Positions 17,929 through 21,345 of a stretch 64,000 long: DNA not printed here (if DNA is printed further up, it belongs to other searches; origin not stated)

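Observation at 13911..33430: Two chained long direct repeats with an mgtC'|aroG' fusion junction bracket a secreted-protein operon and an 11-kb decayed filler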

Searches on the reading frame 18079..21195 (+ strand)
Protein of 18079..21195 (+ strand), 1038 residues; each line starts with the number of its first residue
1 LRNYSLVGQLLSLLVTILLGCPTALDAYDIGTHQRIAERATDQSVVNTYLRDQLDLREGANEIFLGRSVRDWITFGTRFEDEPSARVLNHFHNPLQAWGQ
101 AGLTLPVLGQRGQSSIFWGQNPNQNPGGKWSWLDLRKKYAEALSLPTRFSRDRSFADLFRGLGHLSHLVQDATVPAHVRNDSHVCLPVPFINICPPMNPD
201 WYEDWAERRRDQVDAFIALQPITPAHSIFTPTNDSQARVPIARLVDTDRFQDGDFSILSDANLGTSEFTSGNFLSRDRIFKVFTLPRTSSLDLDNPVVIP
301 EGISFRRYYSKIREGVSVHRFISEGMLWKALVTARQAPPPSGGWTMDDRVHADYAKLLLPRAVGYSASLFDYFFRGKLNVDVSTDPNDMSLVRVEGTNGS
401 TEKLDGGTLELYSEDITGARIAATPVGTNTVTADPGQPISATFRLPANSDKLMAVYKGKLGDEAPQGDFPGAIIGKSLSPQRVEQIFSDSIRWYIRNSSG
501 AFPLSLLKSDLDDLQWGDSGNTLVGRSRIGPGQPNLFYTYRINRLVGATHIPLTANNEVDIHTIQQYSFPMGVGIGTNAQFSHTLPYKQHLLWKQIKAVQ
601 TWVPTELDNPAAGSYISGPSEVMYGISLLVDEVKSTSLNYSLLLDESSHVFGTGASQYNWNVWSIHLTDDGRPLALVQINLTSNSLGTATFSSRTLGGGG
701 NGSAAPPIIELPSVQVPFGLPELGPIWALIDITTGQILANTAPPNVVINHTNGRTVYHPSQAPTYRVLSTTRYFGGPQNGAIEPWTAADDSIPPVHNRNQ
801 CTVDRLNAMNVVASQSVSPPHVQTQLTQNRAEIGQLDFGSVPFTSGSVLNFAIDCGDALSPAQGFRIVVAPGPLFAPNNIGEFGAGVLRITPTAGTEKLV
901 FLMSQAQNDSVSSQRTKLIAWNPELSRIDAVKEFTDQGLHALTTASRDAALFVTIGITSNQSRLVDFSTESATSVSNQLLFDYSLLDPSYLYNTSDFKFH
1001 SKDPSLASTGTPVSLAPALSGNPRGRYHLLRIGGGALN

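Call 5: search_protein_families(library=pfam, proteins=[window:18079-21195:+])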
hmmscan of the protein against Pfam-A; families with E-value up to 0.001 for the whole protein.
window:18079-21195:+ (1038 aa): 0 families

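Call 19: find_related_loci(query=window:18079-21195:+, collection=genome_contigs, flank=10000)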
Query window:18079-21195:+ (1038 aa) in genome_contigs; peptide patterns used: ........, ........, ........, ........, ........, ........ (x = any residue, [..] = any of these).
37 stretches matched a pattern; 2 encode a relative of the query (tblastn E <= 1e-3); 2 distinct loci.
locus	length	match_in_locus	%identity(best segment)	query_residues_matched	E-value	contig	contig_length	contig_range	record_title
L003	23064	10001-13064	82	23-1038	0e+0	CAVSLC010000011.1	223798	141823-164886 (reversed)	MAG: uncultured delta proteobacterium isolate MFD09206.bin.3.265 genome assembly, contig: contig_2206, whole genome shot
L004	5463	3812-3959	93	990-1038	1e-17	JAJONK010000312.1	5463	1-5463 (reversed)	MAG: Deltaproteobacteria bacterium isolate C_No_T20_B_bin.39 scaffold_25311, whole genome shotgun sequence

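Call 25: find_homologous_proteins(query=window:18079-21195:+)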
Query window:18079-21195:+ (1038 aa): 539 proteins with E <= 0.001 among 8000 candidates; the best 120 are listed.
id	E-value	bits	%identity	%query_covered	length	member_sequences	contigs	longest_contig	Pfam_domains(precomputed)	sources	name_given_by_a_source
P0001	0.0e+0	2391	100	100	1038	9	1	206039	-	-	-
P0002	0.0e+0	1837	83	95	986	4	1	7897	-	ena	-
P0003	0.0e+0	1809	79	99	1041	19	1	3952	-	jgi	jgi:hypothetical protein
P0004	0.0e+0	1700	74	99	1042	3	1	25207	-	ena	-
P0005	0.0e+0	1698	75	99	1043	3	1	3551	-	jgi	jgi:hypothetical protein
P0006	0.0e+0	1674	74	97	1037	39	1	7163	-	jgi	jgi:hypothetical protein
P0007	0.0e+0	1665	73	99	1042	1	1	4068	-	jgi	jgi:hypothetical protein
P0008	0.0e+0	1648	71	99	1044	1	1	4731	-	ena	-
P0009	0.0e+0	1623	76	93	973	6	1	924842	-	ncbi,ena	-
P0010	0.0e+0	1617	71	99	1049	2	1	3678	-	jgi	jgi:hypothetical protein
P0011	0.0e+0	1597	74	93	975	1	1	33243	-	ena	-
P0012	0.0e+0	1332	90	63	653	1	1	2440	-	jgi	jgi:hypothetical protein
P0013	0.0e+0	1301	58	99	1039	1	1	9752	-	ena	-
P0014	0.0e+0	1284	57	98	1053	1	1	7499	-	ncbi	ncbi:MAG: hypothetical protein ACM3SP_17815 [Chloroflexota bacterium]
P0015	0.0e+0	1272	55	98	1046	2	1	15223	-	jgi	jgi:hypothetical protein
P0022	1.1e-256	873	44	97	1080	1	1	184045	-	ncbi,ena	-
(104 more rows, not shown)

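Call 26: find_encoding_contigs(protein=P0001, flank=10000, max_places=10)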
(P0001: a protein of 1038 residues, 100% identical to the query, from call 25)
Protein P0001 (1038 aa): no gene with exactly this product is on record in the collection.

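Call 27: find_encoding_contigs(protein=P0009, flank=10000, max_places=4)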
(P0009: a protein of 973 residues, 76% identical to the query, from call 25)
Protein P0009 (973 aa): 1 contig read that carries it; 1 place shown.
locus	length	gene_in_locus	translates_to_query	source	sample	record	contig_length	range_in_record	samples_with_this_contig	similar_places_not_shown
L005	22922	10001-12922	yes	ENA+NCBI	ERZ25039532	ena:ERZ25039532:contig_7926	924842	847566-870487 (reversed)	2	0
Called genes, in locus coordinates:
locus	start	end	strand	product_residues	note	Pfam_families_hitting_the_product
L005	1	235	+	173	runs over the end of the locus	PF02518:HATPase_c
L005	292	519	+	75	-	-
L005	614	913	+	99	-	-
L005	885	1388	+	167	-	PF00487:FA_desaturase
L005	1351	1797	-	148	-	-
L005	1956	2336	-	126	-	-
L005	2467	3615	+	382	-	PF03092:BT1 (faint), PF07690:MFS_1, PF12832:MFS_1_like (weak), PF07690:MFS_1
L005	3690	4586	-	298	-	PF03631:Virul_fac_BrkB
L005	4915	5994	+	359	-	PF00793:DAHP_synth_1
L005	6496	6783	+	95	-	-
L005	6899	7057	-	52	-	-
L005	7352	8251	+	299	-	PF17803:Cadherin_4 (faint), PF17892:Cadherin_5 (faint), PF18911:PKD_4 (faint), PF22352:K319L-like_PKD, PF05345:He_PIG, PF17963:Big_9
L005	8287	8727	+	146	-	-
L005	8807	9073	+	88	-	-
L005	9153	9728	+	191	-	-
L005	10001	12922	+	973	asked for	-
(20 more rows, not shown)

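Call 36: find_encoding_contigs(protein=P0011, flank=10000, max_places=3)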
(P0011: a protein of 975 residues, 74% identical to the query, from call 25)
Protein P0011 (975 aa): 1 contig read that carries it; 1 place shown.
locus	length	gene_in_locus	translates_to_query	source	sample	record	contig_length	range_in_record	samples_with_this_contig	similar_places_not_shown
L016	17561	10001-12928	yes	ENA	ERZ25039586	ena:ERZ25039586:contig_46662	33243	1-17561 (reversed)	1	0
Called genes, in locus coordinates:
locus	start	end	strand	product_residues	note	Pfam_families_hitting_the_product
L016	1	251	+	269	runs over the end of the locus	PF02518:HATPase_c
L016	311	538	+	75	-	-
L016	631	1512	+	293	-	PF00487:FA_desaturase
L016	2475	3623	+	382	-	PF03092:BT1 (faint), PF07690:MFS_1, PF12832:MFS_1_like (faint), PF07690:MFS_1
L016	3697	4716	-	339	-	PF03631:Virul_fac_BrkB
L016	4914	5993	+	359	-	PF00793:DAHP_synth_1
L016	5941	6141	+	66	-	-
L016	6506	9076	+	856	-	PF22842:Pel9A-like_beta_helix, PF18911:PKD_4 (faint), PF21027:Sde0182_C (faint), PF05048:NosD (faint), PF13229:Beta_helix, PF22352:K319L-like_PKD, PF05345:He_PIG, PF17963:Big_9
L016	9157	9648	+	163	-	-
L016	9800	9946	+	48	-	-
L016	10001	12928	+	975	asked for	-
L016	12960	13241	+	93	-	PF00793:DAHP_synth_1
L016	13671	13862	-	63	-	PF04392:ABC_sub_bind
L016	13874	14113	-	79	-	-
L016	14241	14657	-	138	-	PF04392:ABC_sub_bind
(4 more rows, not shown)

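Call 37: find_encoding_contigs(protein=P0004, flank=10000, max_places=3)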
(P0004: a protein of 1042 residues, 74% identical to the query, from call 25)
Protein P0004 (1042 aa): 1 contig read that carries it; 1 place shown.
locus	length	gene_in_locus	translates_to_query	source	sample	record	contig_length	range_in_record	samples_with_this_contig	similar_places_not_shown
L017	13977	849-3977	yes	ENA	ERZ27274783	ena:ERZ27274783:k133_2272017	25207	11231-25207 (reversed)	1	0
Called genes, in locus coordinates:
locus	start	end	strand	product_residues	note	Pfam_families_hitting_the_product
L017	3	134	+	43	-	?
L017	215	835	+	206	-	-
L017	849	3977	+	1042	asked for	-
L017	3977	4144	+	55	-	-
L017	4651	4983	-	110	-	-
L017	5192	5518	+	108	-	-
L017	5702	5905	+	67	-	-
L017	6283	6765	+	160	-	PF11533:AtzH-like, PF12680:SnoaL_2 (weak), PF13474:SnoaL_3 (weak), PF14534:DUF4440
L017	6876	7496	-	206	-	PF05899:Cupin_3 (weak), PF07883:Cupin_2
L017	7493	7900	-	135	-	PF20795:DUF6841, PF14534:DUF4440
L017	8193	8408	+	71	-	-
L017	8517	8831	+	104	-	-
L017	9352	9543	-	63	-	-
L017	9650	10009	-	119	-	PF00583:Acetyltransf_1, PF13673:Acetyltransf_10, PF13508:Acetyltransf_7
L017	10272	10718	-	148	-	PF12973:Cupin_7, PF14499:DUF4437, PF07883:Cupin_2 (weak)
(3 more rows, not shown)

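Call 38: find_encoding_contigs(protein=P0022, flank=10000, max_places=3)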
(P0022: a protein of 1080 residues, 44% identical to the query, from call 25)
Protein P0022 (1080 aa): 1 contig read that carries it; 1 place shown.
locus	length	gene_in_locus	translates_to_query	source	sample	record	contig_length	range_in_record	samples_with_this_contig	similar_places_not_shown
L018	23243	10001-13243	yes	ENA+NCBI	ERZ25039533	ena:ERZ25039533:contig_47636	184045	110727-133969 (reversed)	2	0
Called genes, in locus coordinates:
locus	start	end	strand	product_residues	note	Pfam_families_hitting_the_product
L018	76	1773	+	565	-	PF07969:Amidohydro_3, PF01979:Amidohydro_1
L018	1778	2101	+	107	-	PF00355:Rieske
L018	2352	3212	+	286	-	PF01963:TraB_PrgY_gumN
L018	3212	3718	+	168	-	PF00571:CBS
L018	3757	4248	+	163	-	PF04461:YajQ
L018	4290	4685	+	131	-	PF01641:SelR, PF24046:At4g08330 (faint)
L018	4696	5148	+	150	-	PF03061:4HBT (weak)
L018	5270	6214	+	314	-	PF00248:Aldo_ket_red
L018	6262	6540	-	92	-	-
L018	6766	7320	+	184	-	PF22842:Pel9A-like_beta_helix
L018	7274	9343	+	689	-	PF13229:Beta_helix (weak), PF00801:PKD (faint), PF02010:REJ (faint), PF18911:PKD_4 (weak), PF22352:K319L-like_PKD, PF05345:He_PIG, PF17963:Big_9, PF17892:Cadherin_5 (weak), +1 more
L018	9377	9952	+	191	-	-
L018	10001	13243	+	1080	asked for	-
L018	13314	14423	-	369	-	PF00248:Aldo_ket_red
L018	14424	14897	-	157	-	PF04173:DoxD, PF07681:DoxX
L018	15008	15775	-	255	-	PF00753:Lactamase_B, PF16123:HAGH_C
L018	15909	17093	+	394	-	PF08495:FIST, PF10442:FIST_C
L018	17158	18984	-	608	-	PF27098:Rv0959_3rd, PF13519:VWA_2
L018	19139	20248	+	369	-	PF01266:DAO, PF07992:Pyr_redox_2 (weak), PF13450:NAD_binding_8, PF13738:Pyr_redox_3 (faint)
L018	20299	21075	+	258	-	PF03070:TENA_THI-4, PF14518:Haem_oxygenas_2 (weak)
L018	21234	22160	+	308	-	PF00701:DHDPS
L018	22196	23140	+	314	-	PF13379:NMT1_2 (weak), PF09084:NMT1, PF12974:Phosphonate-bd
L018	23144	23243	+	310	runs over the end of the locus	PF13379:NMT1_2, PF09084:NMT1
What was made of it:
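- In a distant genome, L018, the operon sits in an unrelated context (call 38).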

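Call 56: search_solved_structures(query=window:18079-21195:+, max_evalue=1)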
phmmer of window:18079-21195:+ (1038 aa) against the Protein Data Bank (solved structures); distinct sequences matched with E-value up to 1: 10.
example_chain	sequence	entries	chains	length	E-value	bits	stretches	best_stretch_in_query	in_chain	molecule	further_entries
5mbq_A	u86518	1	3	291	0.43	11.9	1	426-505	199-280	Enterochelin uptake periplasmic binding protein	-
3zkw_B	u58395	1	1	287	0.57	11.5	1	426-505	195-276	ENTEROCHELIN UPTAKE PERIPLASMIC BINDING PROTEIN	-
3zkw_A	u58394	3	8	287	0.57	11.4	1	426-505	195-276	ENTEROCHELIN UPTAKE PERIPLASMIC BINDING PROTEIN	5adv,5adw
5a1j_A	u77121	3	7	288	0.58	11.4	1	426-505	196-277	ENTEROCHELIN UPTAKE PERIPLASMIC BINDING PROTEIN | Enterochelin ABC transporter substrate-binding protein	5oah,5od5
5a5d_A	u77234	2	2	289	0.58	11.4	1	426-505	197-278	ENTEROCHELIN UPTAKE PERIPLASMIC BINDING PROTEIN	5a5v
5ad1_A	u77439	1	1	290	0.58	11.4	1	426-505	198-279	ENTEROCHELIN UPTAKE PERIPLASMIC BINDING PROTEIN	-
2chu_A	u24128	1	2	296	0.61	11.4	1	426-505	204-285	ENTEROCHELIN UPTAKE PERIPLASMIC BINDING PROTEIN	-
5lwq_A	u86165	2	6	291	0.76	11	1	426-505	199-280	Enterochelin uptake periplasmic binding protein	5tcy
4qpc_A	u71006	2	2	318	0.77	11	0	743-823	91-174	10-formyltetrahydrofolate dehydrogenase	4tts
4qpd_A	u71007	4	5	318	0.79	11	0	743-823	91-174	10-formyltetrahydrofolate dehydrogenase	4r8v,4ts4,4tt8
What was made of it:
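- On Zinc-dependent phospholipase C fold (N-terminus of the 1038-aa protein): No match by sequence in the PDB (call 56).
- Tried and rejected: Sequence search of the 1038-aa protein against the PDB found nothing (call 56).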

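Call 80: predict_structure(alignment_id=A3)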
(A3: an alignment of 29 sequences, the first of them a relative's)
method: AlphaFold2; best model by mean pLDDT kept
length: 1038 residues; sequences in the alignment: 29
mean_pLDDT: 84.9   pTM: 0.63
mean pLDDT of the five models: 84.9, 82.1, 81.1, 80.7, 76.8
residues with pLDDT >= 90: 513; 70-90: 386; 50-70: 102; < 50: 37
segments of 3 or more residues with pLDDT < 50: 1-3, 19-27, 278-282, 330-341, 1033-1038
pLDDT, mean of each block of 10 residues (from residue 1): 61 62 49 93 95 87 96 91 67 80 69 84 75 94 95 96 93 86 62 58 85 95 92 81 87 77 89 67 65 88 84 89 66 46 73 95 97 93 72 87 95 86 94 92 83 93 89 87 88 90 95 91 95 96 77 91 96 95 95 92 83 87 93 95 95 90 93 95 89 87 79 91 92 95 95 83 80 90 86 55 86 93 91 90 86 84 92 87 74 80 89 90 92 90 90 86 90 90 84 86 79 76 83 40
secondary structure, 60 per line:
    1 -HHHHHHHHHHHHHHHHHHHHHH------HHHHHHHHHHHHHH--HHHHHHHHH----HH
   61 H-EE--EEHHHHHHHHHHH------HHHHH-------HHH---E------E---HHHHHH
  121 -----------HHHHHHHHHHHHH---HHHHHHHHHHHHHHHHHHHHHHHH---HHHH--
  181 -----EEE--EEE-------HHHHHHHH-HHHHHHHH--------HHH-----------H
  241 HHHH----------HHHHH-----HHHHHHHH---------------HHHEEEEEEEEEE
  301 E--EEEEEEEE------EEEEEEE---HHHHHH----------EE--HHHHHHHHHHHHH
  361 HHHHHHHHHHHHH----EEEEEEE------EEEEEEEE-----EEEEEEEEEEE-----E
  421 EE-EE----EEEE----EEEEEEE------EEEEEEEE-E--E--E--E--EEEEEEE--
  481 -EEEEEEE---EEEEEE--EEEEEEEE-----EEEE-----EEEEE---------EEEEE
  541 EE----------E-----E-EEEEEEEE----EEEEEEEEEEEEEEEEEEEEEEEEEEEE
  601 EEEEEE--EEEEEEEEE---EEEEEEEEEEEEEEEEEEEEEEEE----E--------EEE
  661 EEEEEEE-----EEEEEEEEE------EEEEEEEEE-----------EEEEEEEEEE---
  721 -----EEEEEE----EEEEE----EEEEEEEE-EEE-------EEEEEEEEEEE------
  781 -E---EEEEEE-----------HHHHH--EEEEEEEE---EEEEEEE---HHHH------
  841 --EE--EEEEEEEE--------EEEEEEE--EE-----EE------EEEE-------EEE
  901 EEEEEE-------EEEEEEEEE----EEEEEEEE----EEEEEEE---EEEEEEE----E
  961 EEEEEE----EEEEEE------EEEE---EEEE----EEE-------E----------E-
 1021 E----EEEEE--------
elements in order (helices of 4 or more, strands of 3 or more residues): H2-23 H30-43 H46-54 H69-79 H86-90 H115-120 H132-144 H148-171 H175-178 E186-188 E191-193 H201-208 H210-217 H240-244 H255-259 H265-272 E291-301 E304-311 E318-324 H328-333 H348-373 E378-384 E391-398 E404-414 E420-422 E430-433 E438-444 E451-458 E472-478 E482-488 E492-497 E500-507 E513-516 E522-526 E536-542 E561-568 E573-606 E609-617 E621-644 E658-667 E673-681 E688-696 E708-717 E726-731 E736-740 E745-752 E754-756 E764-774 E786-791 H803-807 E810-817 E821-827 H831-834 E847-854 E863-869 E887-890 E898-906 E914-922 E927-934 E939-945 E949-955 E960-966 E971-976 E983-986 E990-993 E998-1000 E1026-1030

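Call 82: fold_search(model_id=the predicted structure, library=pdb)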
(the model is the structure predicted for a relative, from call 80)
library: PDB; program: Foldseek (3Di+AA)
matches with E <= 10: 1082; with E <= 0.001: 18
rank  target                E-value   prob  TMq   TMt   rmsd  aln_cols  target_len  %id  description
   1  8s9s_1                7.9e-05  0.33  0.07  0.08  34.0       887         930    9  Structure of the human ER membrane protein complex (EMC) in GDN (released 2023-05-17)
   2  9bfq_A                1.2e-04  0.54  0.09  0.10  41.6       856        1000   10  Cryo-EM structure of Sevenless in complex with Bride of Sevenless (released 2025-01-29)
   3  9c7v_1                2.3e-04  0.20  0.06  0.07  35.2       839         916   10  Structure of the human BOS:human EMC complex in GDN (released 2024-08-21)
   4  9bbh                  2.4e-04  0.30  0.07  0.07  39.8       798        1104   10  Co-crystal structure of human DDB1 bound to fragment UB028670 (released 2024-06-12)
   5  1kho_A                2.8e-04  1.00  0.15  0.36  18.4       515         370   12  Crystal Structure Analysis of Clostridium perfringens alpha-Toxin Isolated from Avian Strain SWCP (released 2002-06-19)
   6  2wxu                  3.1e-04  1.00  0.13  0.34  18.9       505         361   13  Clostridium perfringens alpha-toxin strain NCTC8237 mutant T74I (released 2009-11-17)
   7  8wqr_A                3.8e-04  0.20  0.07  0.07  37.3       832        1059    9  Structure of the DDB1-AMBRA1 E3 ligase receptor complex linked to cell cycle regulation (released 2023-12-20)
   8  9nfr_A                3.8e-04  0.20  0.07  0.06  35.6      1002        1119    6  Crystal structure of CRBN-DDB1 and MRT-23227 in complex with VAV1 (released 2025-07-09)
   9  7oob_d                4.9e-04  0.41  0.09  0.11  34.9       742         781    9  Pol II-CSB-CSA-DDB1-UVSSA-ADPBeF3 (Structure2) (released 2021-10-13)
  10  9bbg                  4.9e-04  0.23  0.07  0.07  41.6       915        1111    9  Co-crystal structure of human DDB1 bound to fragment UB028671 (released 2024-06-12)
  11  9zz6_A                5.6e-04  0.18  0.07  0.07  33.9       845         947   10  The ER membrane protein complex acts as a chaperone to promote voltage-gated calcium channel assembly (released 2026-02-18)
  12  4a08_A                6.5e-04  0.23  0.08  0.07  38.4       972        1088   10  Structure of hsDDB1-drDDB2 bound to a 13 bp CPD-duplex (purine at D-1 position) at 3.0 A resolution (CPD 1) (released 2011-11-30)
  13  1ca1                  6.8e-04  0.99  0.15  0.35  18.6       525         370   10  ALPHA-TOXIN FROM CLOSTRIDIUM PERFRINGENS (released 1999-05-04)
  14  9e78_0L               8.3e-04  0.30  0.08  0.13  35.2       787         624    9  48-nm repeat of the Leishmania tarentolae doublet microtubule (released 2025-03-12)
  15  8hmf_E                8.3e-04  0.28  0.08  0.07  37.7       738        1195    9  head module state 2 of Tetrahymena IFT-A (released 2023-06-14)
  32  2ffz                  2.4e-03  1.00  0.12  0.43   5.3       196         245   17  Structural Studies Examining the Substrate Specificity Profiles of PC-PLCBc Protein Variants (released 2006-03-28)
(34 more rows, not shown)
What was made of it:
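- On Zinc-dependent phospholipase C fold (N-terminus of the 1038-aa protein): Foldseek probability 1.0 to 1kho, 1ca1 and 2ffz, with TM 0.43 on the target for 2ffz (call 82).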
